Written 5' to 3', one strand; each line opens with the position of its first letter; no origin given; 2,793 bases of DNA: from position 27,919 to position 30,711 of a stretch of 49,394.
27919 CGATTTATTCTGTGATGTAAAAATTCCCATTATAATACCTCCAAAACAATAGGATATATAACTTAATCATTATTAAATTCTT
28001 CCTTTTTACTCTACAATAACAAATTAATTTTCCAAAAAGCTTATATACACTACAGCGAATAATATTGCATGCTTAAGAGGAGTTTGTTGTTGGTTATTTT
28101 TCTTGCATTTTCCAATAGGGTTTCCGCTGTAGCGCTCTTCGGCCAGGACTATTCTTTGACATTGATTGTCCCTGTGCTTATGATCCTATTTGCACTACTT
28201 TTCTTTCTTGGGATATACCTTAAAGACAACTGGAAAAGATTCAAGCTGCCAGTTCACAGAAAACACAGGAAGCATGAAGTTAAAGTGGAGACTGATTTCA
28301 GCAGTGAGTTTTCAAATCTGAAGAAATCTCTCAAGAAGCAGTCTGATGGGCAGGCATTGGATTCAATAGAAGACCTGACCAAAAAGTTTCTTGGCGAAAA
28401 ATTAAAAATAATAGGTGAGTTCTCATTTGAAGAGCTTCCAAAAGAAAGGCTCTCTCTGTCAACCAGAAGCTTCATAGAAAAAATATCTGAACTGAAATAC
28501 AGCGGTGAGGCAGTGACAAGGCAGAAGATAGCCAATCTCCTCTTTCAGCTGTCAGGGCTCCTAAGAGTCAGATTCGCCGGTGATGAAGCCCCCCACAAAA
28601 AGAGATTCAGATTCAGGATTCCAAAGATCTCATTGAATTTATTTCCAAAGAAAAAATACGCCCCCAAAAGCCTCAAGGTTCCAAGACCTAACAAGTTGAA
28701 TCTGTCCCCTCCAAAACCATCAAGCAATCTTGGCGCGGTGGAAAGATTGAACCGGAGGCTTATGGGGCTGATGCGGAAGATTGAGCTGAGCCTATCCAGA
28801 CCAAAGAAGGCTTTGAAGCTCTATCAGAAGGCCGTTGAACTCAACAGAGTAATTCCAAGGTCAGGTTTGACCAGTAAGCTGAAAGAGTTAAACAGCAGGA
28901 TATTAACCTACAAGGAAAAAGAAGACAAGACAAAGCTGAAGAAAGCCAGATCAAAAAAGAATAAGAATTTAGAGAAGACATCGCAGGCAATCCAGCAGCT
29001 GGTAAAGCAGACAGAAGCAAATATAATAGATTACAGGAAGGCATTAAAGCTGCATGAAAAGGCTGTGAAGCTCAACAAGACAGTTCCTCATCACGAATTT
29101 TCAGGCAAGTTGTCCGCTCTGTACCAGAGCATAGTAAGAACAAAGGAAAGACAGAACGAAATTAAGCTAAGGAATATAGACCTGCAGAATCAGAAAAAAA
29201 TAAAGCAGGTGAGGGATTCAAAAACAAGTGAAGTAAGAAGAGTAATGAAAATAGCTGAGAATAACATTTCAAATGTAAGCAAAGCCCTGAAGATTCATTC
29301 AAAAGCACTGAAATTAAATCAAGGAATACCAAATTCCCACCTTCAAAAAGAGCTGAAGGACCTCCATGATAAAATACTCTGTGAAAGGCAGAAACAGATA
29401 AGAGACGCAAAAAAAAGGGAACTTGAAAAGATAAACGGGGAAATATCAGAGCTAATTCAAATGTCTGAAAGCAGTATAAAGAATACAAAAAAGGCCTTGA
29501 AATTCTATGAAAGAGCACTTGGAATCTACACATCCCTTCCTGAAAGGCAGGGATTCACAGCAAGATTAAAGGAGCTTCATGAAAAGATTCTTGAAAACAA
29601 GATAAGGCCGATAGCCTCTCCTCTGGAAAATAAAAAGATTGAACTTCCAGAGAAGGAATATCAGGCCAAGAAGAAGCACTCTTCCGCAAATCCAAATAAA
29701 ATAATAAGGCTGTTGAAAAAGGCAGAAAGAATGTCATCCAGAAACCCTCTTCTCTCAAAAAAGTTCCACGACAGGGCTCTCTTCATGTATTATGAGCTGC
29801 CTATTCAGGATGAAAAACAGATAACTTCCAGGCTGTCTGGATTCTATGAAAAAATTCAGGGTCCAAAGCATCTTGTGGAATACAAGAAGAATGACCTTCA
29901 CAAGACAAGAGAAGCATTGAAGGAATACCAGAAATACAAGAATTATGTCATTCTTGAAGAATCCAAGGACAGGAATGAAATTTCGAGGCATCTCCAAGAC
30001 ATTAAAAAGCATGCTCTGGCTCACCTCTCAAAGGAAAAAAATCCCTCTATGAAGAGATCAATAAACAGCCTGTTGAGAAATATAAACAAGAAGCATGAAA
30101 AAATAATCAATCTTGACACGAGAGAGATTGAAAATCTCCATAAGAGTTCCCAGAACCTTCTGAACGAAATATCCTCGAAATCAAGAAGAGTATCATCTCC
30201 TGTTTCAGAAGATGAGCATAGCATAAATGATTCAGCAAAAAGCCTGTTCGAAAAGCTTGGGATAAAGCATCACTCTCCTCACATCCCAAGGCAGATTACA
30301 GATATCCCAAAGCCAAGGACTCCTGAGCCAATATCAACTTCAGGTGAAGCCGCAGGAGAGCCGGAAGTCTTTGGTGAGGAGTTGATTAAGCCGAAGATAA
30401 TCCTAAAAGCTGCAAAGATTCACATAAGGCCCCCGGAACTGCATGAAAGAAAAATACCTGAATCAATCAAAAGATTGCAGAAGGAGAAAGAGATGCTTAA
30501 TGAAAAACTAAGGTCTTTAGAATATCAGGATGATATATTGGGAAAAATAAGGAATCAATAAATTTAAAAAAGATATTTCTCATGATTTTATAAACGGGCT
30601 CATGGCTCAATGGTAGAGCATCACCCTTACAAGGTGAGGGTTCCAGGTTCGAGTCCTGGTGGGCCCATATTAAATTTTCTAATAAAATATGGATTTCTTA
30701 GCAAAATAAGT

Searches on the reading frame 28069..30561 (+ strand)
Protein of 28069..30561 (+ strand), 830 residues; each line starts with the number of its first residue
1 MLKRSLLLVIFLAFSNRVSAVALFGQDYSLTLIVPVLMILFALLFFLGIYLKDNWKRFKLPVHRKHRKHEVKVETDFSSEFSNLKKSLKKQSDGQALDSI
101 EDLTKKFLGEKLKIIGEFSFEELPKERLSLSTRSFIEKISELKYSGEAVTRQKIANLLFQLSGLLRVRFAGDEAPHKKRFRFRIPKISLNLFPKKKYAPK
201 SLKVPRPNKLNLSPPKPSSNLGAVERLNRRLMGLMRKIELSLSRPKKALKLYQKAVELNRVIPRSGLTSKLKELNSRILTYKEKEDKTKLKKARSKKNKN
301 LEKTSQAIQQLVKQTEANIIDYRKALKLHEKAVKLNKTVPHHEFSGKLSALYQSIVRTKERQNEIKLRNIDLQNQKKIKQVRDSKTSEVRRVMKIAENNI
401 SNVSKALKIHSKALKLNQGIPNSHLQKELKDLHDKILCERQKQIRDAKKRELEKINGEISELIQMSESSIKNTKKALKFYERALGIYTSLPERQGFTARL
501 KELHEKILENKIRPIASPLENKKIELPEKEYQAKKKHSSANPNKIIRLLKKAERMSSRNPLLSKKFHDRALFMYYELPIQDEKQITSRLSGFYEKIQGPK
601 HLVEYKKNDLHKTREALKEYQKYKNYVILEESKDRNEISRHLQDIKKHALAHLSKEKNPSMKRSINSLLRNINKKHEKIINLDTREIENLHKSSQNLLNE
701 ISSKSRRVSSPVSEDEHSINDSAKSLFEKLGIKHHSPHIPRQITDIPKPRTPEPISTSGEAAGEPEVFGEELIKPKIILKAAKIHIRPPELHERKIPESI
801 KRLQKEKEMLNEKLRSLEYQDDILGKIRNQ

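Call 70: search_protein_families(library=pfam, proteins=[window:28069-30561:+], max_evalue=0.01)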
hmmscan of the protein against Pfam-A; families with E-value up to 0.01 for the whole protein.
window:28069-30561:+ (830 aa): 4 families
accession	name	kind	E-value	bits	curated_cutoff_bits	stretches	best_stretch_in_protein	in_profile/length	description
PF00515.34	TPR_1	-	2.9e-07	30.5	27.8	0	241-259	13-31/34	Tetratricopeptide repeat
PF13424.12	TPR_12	-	4.8e-05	23.9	30.1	0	471-488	59-76/77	Tetratricopeptide repeat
PF08238.18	Sel1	-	0.00043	21.2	30.7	0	245-259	21-35/36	Sel1 repeat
PF07719.23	TPR_2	-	0.0076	16.7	27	0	243-259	15-31/34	Tetratricopeptide repeat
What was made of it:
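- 28069..30561 (+): Probable accessory gene, divergently oriented. The 830-aa protein has a signal-like segment, a TM helix, a ~90-aa helical domain homologous to the post-TM C-terminal region of bacterial BatD (residues 84-162), and a long basic TPR-like repeat region. TPR hits (call 70).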

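Call 91: search_protein_families(library=padloc, proteins=[window:28069-30561:+], max_evalue=0.001)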
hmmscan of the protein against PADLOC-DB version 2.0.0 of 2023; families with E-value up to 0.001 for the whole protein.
window:28069-30561:+ (830 aa): 0 families
